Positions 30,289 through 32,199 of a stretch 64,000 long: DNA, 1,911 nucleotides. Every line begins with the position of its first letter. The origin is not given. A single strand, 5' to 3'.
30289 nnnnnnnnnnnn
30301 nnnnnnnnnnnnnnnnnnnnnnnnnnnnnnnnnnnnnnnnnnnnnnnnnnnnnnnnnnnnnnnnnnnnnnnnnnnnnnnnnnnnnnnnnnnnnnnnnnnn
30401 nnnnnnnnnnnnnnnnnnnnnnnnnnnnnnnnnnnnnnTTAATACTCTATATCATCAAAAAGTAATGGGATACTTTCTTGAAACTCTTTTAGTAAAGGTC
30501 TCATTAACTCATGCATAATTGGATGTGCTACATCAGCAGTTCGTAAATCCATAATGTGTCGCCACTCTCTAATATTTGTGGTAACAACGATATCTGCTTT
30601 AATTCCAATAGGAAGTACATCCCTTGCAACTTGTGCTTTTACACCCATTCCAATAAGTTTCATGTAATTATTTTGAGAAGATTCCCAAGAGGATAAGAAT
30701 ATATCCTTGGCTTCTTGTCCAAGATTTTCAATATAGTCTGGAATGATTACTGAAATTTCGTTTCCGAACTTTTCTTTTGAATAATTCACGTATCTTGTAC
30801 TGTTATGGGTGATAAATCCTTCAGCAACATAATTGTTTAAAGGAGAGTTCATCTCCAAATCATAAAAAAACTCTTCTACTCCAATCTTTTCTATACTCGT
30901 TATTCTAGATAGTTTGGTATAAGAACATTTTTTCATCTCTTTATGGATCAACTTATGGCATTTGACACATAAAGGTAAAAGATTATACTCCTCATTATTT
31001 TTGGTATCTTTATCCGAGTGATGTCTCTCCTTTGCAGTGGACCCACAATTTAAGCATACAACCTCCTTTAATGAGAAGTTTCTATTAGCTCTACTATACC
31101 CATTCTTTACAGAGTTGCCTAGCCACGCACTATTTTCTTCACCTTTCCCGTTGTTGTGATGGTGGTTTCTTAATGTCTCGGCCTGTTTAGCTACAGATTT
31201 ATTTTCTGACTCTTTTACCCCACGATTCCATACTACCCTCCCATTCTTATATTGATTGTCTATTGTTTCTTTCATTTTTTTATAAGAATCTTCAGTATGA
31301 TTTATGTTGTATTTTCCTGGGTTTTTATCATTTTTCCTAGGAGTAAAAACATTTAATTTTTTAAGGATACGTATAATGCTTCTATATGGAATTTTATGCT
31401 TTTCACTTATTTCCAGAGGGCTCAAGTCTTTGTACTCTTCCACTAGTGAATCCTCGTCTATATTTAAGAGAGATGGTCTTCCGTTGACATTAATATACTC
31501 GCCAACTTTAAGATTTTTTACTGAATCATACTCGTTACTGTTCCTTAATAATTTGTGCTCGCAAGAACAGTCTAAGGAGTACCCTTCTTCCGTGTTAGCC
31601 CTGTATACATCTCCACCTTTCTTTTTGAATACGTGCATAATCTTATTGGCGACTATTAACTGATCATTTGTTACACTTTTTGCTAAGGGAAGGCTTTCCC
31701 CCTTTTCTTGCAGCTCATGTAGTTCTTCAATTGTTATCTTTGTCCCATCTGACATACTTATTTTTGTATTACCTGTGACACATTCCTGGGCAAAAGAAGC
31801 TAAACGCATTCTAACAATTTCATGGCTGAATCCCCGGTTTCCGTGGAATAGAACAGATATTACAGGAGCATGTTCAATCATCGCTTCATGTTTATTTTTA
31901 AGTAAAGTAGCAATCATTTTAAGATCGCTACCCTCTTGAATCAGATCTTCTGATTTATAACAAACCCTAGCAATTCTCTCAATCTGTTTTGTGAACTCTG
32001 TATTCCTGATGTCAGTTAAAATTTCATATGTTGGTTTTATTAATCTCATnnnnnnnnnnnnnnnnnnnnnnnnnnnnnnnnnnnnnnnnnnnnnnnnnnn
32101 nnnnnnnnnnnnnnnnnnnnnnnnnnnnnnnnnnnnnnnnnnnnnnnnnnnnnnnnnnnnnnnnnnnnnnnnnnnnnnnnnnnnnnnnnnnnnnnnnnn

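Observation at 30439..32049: ThyX split by a 327-aa intein carrying an HNH (not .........) endonuclease, inserted inside the RHR/SxRY active-site motif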

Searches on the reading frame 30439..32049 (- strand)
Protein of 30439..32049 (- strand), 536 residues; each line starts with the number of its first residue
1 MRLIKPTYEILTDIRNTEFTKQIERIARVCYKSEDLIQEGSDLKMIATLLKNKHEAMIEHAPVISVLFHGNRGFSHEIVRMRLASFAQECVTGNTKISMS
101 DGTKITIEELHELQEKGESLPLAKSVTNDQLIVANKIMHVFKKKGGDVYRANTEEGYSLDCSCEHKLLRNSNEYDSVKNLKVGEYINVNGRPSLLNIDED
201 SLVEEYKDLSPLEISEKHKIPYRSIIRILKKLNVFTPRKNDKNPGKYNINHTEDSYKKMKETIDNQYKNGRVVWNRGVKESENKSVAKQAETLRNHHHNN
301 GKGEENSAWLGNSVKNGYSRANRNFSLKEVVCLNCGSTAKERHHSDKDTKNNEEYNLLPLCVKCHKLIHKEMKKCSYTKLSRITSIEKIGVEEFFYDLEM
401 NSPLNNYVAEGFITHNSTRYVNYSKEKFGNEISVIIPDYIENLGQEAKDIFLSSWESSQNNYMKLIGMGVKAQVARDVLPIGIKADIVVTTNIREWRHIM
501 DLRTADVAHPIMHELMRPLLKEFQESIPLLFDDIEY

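Call 3: search_protein_families(library=pfam, proteins=[window:30439-32049:-], max_evalue=1)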
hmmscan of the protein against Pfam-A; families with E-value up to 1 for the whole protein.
window:30439-32049:- (536 aa): 3 families
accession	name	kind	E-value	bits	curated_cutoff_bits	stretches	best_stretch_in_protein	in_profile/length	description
PF02511.20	Thy1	-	1e-31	110.7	24.8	2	414-528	83-190/191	Thymidylate synthase complementing protein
PF14890.11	Intein_splicing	-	6.9e-16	58.9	35.8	1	98-416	2-155/155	Intein splicing domain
PF06147.18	DUF968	-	0.38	11.2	27.8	1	328-375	97-149/171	Protein of unknown function (DUF968)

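Call 4: search_protein_families(library=ncbifam, proteins=[window:30439-32049:-], max_evalue=1)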
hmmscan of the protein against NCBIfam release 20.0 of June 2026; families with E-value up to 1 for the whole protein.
window:30439-32049:- (536 aa): 7 families
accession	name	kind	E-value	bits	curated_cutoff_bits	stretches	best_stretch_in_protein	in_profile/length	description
TIGR02170.1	thyX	equivalog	1.4e-23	83.6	87.9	2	415-533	85-210/211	FAD-dependent thymidylate synthase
TIGR01445.1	intein_Nterm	domain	3.3e-12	47.2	24.5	1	90-168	1-82/83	intein N-terminal splicing region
NF038162.1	RtcB_rel_intein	exception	6.6e-09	34.3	1150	2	86-242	91-235/961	intein-containing RtcB family protein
NF005852.0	PRK07773.1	equivalog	7.1e-09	34.5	780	2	89-188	397-492/886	replicative DNA helicase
NF038136.1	rSAM_Rv_intein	exception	3.8e-07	29.4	700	1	74-417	59-335/574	intein-containing Rv2578c family radical SAM protein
NF038098.1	GyrA_w_intein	exception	0.0005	18.1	1850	1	88-168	115-194/1232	intein-containing DNA gyrase subunit A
TIGR01443.1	intein_Cterm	domain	0.011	16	15.6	1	404-417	10-24/24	intein C-terminal splicing region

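Call 5: search_dna_similar(query=window:30439-32049:-, collection=phages, mode=protein, max_rows=30)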
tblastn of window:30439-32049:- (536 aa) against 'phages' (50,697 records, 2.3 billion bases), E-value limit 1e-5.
Records with a match: 102; places in all: 102; records where one place covers at least 80% of the query: 1.
Best place of each record, by identity: <60% 102.
By first word of the organism name: Bacteroides 36; uncultured 24; Mycobacterium 15; Bacteriophage 12; Caudoviricetes 2; Faecalibacterium 2; Phage 2; IAS 2; Bacillus 1; Kolpuevirus 1; and 5 more.
By host as written in the record: - 39; Bacteroides intestinalis DSM 108646 25; Mycobacterium smegmatis mc2 155 13; Methanomassiliicoccales 2; Faecalibacterium prausnitzii 2; Bacteroides intestinalis APC919/174 2; Bacteroides cellulosilyticus 2; Bacteroides thetaiotaomicron VPI-5484 2; and 13 more.
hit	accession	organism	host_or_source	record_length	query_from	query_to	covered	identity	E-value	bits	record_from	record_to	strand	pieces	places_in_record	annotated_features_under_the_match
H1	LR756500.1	uncultured phage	metagenomic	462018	1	536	100%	44.4%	4e-123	404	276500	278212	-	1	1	record has no annotation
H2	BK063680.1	Caudoviricetes sp. vir335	Methanomassiliicoccales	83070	50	532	71%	31.2%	1e-17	149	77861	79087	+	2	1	thymidylate synthase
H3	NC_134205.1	Caudoviricetes sp. vir335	Methanomassiliicoccales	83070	50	532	71%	31.2%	1e-17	149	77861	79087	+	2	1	thymidylate synthase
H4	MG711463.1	Faecalibacterium phage FP_oengus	Faecalibacterium prausnitzii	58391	1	534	39%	49.8%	1e-25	206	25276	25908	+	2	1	thymidylate synthase | hypothetical protein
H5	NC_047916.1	Faecalibacterium phage FP_oengus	Faecalibacterium prausnitzii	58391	1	534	39%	49.8%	1e-25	206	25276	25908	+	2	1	FAD-dependent thymidylate synthase | hypothetical protein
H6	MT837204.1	Bacteriophage sp.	human fecal samples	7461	1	535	49%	39.1%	2e-24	196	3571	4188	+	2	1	record has no annotation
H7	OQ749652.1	Phage Phass-1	human gut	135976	1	534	46%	41.0%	2e-25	185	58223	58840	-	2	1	thymidylate synthase | hypothetical protein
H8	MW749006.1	Bacillus phage vB_BspM_AgentSmith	Bacillus sp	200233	1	534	39%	47.2%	2e-22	186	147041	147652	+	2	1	putative FAD-dependent thymidylate synthase | hypothetical protein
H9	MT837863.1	Bacteriophage sp.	human fecal samples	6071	1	534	43%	42.9%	4e-20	186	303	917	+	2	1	record has no annotation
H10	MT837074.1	Bacteriophage sp.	human fecal samples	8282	1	534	39%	46.7%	1e-24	205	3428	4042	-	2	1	record has no annotation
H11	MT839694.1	Bacteriophage sp.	human fecal samples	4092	1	535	39%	43.1%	4e-19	172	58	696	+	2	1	record has no annotation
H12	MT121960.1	Phage DP SC_2_H4_2017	bacteria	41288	1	534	40%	42.3%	2e-22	176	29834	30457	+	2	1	none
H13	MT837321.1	Bacteriophage sp.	human fecal samples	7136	1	535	39%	41.8%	1e-17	171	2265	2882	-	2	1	record has no annotation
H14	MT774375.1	uncultured phage cr50_1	human feces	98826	1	534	39%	41.7%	1e-16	157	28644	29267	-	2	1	thymidylate synthase | hypothetical protein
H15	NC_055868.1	uncultured phage cr50_1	human feces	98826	1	534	39%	41.7%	1e-16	157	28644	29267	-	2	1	VOG4561 | hypothetical protein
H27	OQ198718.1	Kolpuevirus sp. 'frurule'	Bacteroides cellulosilyticus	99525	1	523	34%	38.7%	5e-13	140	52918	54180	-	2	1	flavin-dependent thymidylate synthase (x2) | hypothetical protein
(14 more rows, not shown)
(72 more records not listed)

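Call 7: get_annotated_region(hit=H1, flank=3000)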
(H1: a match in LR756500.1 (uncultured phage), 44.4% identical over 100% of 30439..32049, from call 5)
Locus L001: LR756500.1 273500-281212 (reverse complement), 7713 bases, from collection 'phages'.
description: uncultured phage genome assembly, chromosome: 1.
organism: uncultured phage (NCBI taxid 278008)
taxonomy: Viruses; environmental samples
host: -; source: metagenomic; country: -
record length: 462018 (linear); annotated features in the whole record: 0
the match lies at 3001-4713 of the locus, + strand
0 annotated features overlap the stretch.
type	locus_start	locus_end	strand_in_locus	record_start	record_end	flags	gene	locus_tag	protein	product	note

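Call 8: get_annotated_region(hit=H2, flank=2000)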
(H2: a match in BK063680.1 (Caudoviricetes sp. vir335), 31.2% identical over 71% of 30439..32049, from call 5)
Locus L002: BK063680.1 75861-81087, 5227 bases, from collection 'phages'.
description: TPA_asm: Caudoviricetes sp. vir335 genomic sequence.
organism: Caudoviricetes sp. vir335 (NCBI taxid 3068357)
taxonomy: Viruses; Duplodnaviria; Heunggongvirae; Uroviricota; Caudoviricetes
host: Methanomassiliicoccales; source: fecal sample from an adult baboon; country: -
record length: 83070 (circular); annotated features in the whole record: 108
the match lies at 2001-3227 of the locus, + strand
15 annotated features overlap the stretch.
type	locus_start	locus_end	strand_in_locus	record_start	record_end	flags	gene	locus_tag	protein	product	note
CDS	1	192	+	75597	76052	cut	-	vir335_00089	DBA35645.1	hypothetical protein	-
CDS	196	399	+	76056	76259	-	-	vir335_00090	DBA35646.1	hypothetical protein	-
CDS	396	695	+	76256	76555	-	-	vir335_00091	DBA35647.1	hypothetical protein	-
CDS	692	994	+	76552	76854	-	-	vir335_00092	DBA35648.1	hypothetical protein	-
CDS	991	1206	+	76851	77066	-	-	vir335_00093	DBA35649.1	hypothetical protein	-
CDS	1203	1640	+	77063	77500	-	-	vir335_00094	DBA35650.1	hypothetical protein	-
CDS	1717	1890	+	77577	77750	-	-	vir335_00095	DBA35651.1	hypothetical protein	-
CDS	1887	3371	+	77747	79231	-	-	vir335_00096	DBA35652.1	thymidylate synthase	phrog_85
CDS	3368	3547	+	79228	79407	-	-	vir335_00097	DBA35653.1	hypothetical protein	-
CDS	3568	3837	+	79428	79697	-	-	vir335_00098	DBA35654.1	hypothetical protein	-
CDS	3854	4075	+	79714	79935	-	-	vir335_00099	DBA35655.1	hypothetical protein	-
CDS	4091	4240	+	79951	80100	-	-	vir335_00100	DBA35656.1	hypothetical protein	-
CDS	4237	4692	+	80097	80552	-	-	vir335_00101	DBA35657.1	hypothetical protein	-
tRNA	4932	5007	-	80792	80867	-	-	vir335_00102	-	tRNA-Met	-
CDS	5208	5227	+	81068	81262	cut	-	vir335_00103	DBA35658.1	hypothetical protein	-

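Call 17: find_homologous_proteins(query=window:30439-32049:-, max_evalue=0.00001)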
Query window:30439-32049:- (536 aa): 1386 proteins with E <= 0.00001 among 7579 candidates; the best 120 are listed.
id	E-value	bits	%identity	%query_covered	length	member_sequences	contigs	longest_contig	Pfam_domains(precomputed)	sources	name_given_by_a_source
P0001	0.0e+0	1210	100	100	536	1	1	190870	PF02511.21,PF14890.12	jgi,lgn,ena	-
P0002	6.8e-129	449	43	99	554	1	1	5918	PF02511.21,PF14890.12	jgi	-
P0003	4.7e-125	436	44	100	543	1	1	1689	PF02511.21,PF14890.12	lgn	-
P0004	4.6e-124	433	43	100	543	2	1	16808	PF02511.21,PF14890.12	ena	-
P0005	5.0e-124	433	45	98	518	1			PF02511.21,PF14890.12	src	-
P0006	4.1e-123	430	43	100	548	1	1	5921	PF02511.21,PF14890.12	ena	-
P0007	3.3e-122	427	44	100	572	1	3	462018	PF02511.21,PF14890.12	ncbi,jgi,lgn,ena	-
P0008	2.7e-120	421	44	100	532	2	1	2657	PF02511.21,PF14890.12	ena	-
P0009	5.9e-120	420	43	100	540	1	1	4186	PF02511.21,PF14890.12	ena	-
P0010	4.1e-119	417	41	100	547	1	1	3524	PF02511.21,PF14890.12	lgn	-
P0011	6.7e-117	409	42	100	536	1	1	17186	PF02511.21,PF14890.12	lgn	-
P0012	2.6e-116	408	42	100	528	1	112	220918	PF02511.21,PF14890.12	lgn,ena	-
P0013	6.7e-116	406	42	100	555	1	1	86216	PF02511.21,PF14890.12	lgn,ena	-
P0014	2.4e-115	404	41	100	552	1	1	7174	PF02511.21,PF14890.12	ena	-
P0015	8.4e-115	403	39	100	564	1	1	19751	PF02511.21,PF14890.12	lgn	-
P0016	2.9e-114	401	41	100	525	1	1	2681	PF02511.21,PF14890.12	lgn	-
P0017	6.0e-114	400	43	100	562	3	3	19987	PF02511.21,PF14890.12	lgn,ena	-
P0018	1.1e-113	399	41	100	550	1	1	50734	PF02511.21,PF14890.12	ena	-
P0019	1.2e-113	399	42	96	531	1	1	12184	PF02511.21,PF14890.12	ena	-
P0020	5.5e-113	397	40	100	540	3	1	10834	PF02511.21,PF14890.12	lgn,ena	-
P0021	1.1e-112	396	42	100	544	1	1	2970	PF02511.21,PF14890.12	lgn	-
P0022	1.6e-112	395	41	100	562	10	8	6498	PF02511.21,PF14890.12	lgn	-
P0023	2.7e-112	394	39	99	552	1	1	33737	PF02511.21,PF14890.12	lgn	-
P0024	2.9e-112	394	42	100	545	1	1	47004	PF02511.21,PF14890.12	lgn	-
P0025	8.9e-112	393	42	100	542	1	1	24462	PF02511.21,PF14890.12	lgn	-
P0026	1.2e-111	392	41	100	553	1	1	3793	PF02511.21,PF14890.12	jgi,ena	-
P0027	2.9e-111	391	41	100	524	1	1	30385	PF02511.21,PF14890.12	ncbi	-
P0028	6.0e-111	390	42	100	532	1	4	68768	PF02511.21,PF14890.12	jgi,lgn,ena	-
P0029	8.6e-111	389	42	100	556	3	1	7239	PF02511.21,PF14890.12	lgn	-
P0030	2.4e-110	388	41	100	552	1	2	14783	PF02511.21,PF14890.12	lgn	-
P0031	1.7e-108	382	40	99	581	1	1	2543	PF02511.21,PF14890.12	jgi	jgi:thymidylate synthase ThyX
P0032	4.0e-108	381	41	100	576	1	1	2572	PF02511.21,PF14890.12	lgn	-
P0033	1.5e-107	379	39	99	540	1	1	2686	PF02511.21,PF14890.12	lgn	-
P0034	7.4e-107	376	41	100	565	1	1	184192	PF02511.21,PF14890.12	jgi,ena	-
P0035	1.7e-105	372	39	96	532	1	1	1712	PF02511.21,PF14890.12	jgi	jgi:thymidylate synthase ThyX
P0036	2.1e-105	372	38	100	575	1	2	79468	PF02511.21,PF14890.12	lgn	-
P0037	2.2e-105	371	41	96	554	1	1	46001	PF02511.21,PF14890.12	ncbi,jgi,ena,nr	ncbi:MAG: hypothetical protein DRJ03_01955 [Chloroflexi bacterium]|nr:MAG: hypothetical protein DRJ0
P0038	4.0e-105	371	37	99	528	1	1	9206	PF02511.21,PF14890.12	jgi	-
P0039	1.2e-104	369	39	99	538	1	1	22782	PF02511.21,PF14890.12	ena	-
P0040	2.6e-104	368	37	96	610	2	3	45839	PF02511.21,PF14890.12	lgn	-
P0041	5.0e-104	367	41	100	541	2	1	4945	PF02511.21,PF14890.12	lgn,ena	-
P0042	8.8e-104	366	38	100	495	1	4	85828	PF02511.21,PF14890.12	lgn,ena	-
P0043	1.0e-103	366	39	100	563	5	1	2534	PF02511.21,PF14890.12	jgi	jgi:thymidylate synthase ThyX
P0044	1.3e-102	362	39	99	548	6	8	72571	PF02511.21,PF14890.12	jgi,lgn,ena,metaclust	metaclust:\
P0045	2.9e-102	361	39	100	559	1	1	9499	PF02511.21,PF14890.12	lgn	-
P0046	1.2e-100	356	39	96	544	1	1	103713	PF02511.21,PF14890.12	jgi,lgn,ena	-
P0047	1.9e-100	355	40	99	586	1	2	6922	PF01844.30,PF13392.13,PF02511.21,PF14890.12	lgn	-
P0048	5.2e-100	354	39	100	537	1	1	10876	PF02511.21,PF14890.12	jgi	-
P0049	3.2e-99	351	42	87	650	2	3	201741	PF13392.13,PF02511.21,PF14890.12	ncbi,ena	-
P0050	4.3e-99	351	40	96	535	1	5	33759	PF02511.21,PF14890.12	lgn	-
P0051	1.1e-97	346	39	96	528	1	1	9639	PF02511.21,PF14890.12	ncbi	ncbi:MAG: FAD-dependent thymidylate synthase [Candidatus Heimdallarchaeaceae archaeon]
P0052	1.2e-97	346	39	99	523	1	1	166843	PF02511.21,PF14890.12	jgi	jgi:thymidylate synthase ThyX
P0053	1.1e-96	343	37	100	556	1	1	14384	PF02511.21,PF14890.12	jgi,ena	-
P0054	1.4e-96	342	40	99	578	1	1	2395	PF02511.21,PF14890.12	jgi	jgi:thymidylate synthase ThyX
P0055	1.4e-95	339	37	100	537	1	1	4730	PF02511.21,PF14890.12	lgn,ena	-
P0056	1.8e-95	339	39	98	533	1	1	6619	PF02511.21,PF14890.12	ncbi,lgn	-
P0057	5.3e-95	337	38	99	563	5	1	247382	PF02511.21,PF14890.12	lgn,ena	-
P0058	2.3e-94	335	37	100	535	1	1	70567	PF01844.30,PF02511.21,PF14890.12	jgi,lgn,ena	-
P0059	6.8e-94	334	39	89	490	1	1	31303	PF02511.21,PF14890.12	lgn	-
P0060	1.1e-92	330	37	99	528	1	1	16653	PF02511.21,PF14890.12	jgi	-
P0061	5.7e-92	327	39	84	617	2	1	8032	PF02511.21,PF14890.12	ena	-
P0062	8.8e-91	323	36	99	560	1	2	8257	PF02511.21,PF14890.12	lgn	-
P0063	6.9e-88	314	54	28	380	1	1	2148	PF02511.21,PF14890.12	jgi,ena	-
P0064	1.7e-86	309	40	76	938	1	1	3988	PF02511.21,PF14890.12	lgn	-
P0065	9.8e-86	307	36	99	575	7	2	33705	PF02511.21,PF14890.12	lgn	-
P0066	4.3e-83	298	48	38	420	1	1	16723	PF02511.21,PF14890.12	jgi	-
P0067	8.0e-81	290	36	100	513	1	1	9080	PF02511.21,PF14890.12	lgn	-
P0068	2.1e-78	282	35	100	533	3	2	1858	PF02511.21,PF14890.12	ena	-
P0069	1.8e-75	273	46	34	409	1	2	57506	PF02511.21,PF14890.12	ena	-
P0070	5.5e-73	265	34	100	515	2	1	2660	PF02511.21,PF14890.12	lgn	-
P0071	4.2e-72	262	49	28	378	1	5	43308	PF02511.21,PF14890.12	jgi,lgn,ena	-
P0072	6.7e-72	261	42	35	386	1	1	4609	PF02511.21,PF14890.12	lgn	-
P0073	1.3e-70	257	34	86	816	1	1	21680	PF14528.12,PF02511.21,PF14890.12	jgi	jgi:intein/homing endonuclease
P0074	2.8e-68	249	37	100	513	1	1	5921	PF01844.30,PF02511.21,PF14890.12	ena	-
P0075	3.8e-68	249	45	29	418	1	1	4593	PF02511.21,PF14890.12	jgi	-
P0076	1.9e-67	246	32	100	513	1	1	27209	PF02511.21,PF14890.12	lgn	-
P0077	5.5e-67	245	34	100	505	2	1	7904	PF02511.21,PF14890.12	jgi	-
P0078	3.4e-66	242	43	37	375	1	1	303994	PF02511.21,PF14890.12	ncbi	-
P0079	3.9e-64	235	34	100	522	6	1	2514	PF02511.21,PF14890.12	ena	-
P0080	6.3e-64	235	32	100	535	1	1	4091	PF01844.30,PF02511.21,PF14890.12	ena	-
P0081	3.1e-63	232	33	100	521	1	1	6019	PF02511.21,PF14890.12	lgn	-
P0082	3.2e-63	232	32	89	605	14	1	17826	PF02511.21,PF14890.12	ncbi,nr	ncbi:MAG: hypothetical protein D3912_08045 [Candidatus Electrothrix sp. AX1]|nr:hypothetical protein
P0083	5.9e-63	232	33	100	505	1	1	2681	PF02511.21,PF14890.12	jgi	-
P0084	4.9e-62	228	33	100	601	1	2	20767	PF02511.21,PF14890.12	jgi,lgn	jgi:thymidylate synthase (FAD)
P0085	6.0e-61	225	31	100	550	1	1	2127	PF01844.30,PF02511.21,PF14890.12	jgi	-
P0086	3.4e-60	222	32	86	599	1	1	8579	PF02511.21,PF14890.12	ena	-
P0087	3.8e-60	222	32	100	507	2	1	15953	PF01844.30,PF02511.21,PF14890.12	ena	-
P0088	4.5e-60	222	34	100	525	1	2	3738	PF02511.21,PF14890.12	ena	-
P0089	9.8e-60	221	50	30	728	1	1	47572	PF14528.12,PF02511.21,PF14890.12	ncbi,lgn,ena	-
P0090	1.3e-59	220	31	100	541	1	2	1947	PF02511.21,PF14890.12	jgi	-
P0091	1.9e-59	220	43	41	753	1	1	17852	PF01844.30,PF14528.12,PF02511.21,PF13403.12,PF14890.12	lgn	-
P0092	1.1e-58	217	32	100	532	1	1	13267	PF02511.21,PF14890.12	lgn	-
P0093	2.0e-58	217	31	100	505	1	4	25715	PF02511.21,PF14890.12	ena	-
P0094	6.7e-57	212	31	100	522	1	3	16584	PF02511.21,PF14890.12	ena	-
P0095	1.4e-55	207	31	100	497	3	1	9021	PF02511.21,PF14890.12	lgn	-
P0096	2.1e-54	203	29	99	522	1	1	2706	PF02511.21,PF14890.12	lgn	-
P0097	4.4e-54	202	32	99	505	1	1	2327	PF02511.21,PF14890.12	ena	-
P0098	2.1e-50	190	30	96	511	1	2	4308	PF01844.30,PF02511.21,PF14890.12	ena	-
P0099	3.5e-47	179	29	98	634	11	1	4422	PF02511.21,PF14890.12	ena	-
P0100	2.0e-46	177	45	23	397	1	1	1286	PF00625.28,PF02511.21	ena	-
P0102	1.6e-45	174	36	39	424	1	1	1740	PF02511.21,PF14890.12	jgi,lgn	-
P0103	1.7e-44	171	47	23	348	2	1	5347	PF02511.21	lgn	-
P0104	3.2e-43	166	49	24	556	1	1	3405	PF14528.12,PF02511.21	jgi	jgi:thymidylate synthase ThyX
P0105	1.8e-42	164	43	29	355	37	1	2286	PF02511.21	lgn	-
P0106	2.9e-42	163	48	23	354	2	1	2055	PF02511.21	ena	-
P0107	3.0e-42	163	36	29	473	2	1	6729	PF02511.21,PF14890.12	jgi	-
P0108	3.8e-42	163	44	23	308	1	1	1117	PF02511.21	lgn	-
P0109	5.8e-42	162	47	22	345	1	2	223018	PF02511.21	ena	-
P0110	7.7e-42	162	51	21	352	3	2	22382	PF02511.21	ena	-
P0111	3.5e-41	160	46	23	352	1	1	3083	PF02511.21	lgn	-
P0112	4.1e-41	159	43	23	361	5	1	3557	PF02511.21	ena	-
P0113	8.0e-41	158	45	23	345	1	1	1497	PF02511.21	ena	-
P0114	9.7e-41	158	41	29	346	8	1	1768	PF02511.21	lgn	-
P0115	1.0e-40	158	45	23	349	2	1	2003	PF02511.21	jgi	jgi:thymidylate synthase (FAD)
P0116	4.5e-40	156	39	29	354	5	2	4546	PF02511.21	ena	-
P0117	5.1e-40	156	49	20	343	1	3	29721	PF02511.21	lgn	-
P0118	5.4e-40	156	46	25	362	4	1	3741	PF02511.21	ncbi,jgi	-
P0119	1.0e-39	155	47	20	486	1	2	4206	PF14528.12,PF02511.21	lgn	-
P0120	1.4e-39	154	48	22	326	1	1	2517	PF02511.21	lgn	-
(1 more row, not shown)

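Call 37: get_annotated_region(hit=H27, flank=300)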
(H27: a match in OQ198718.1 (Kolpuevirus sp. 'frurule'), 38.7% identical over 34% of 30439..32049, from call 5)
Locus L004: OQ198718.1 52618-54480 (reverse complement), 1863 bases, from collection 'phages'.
description: Kolpuevirus sp. 'frurule' isolate Bc03, complete genome.
organism: Kolpuevirus sp. 'frurule' (NCBI taxid 3028514)
taxonomy: Viruses; Duplodnaviria; Heunggongvirae; Uroviricota; Caudoviricetes; Crassvirales; Steigviridae; Asinivirinae; Kolpuevirus
host: Bacteroides cellulosilyticus; source: wastewater; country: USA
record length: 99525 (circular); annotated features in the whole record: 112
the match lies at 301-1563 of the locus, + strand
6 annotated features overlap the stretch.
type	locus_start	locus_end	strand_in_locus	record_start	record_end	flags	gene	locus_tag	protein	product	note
CDS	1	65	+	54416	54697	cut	-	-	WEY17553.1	hypothetical protein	-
CDS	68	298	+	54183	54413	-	-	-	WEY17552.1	toxin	HicA toxin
CDS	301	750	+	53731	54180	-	-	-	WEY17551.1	flavin-dependent thymidylate synthase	-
CDS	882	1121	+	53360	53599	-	-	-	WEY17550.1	hypothetical protein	-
CDS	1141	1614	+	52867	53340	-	-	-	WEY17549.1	flavin-dependent thymidylate synthase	-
CDS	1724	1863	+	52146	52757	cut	-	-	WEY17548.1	hypothetical protein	gene51_IAS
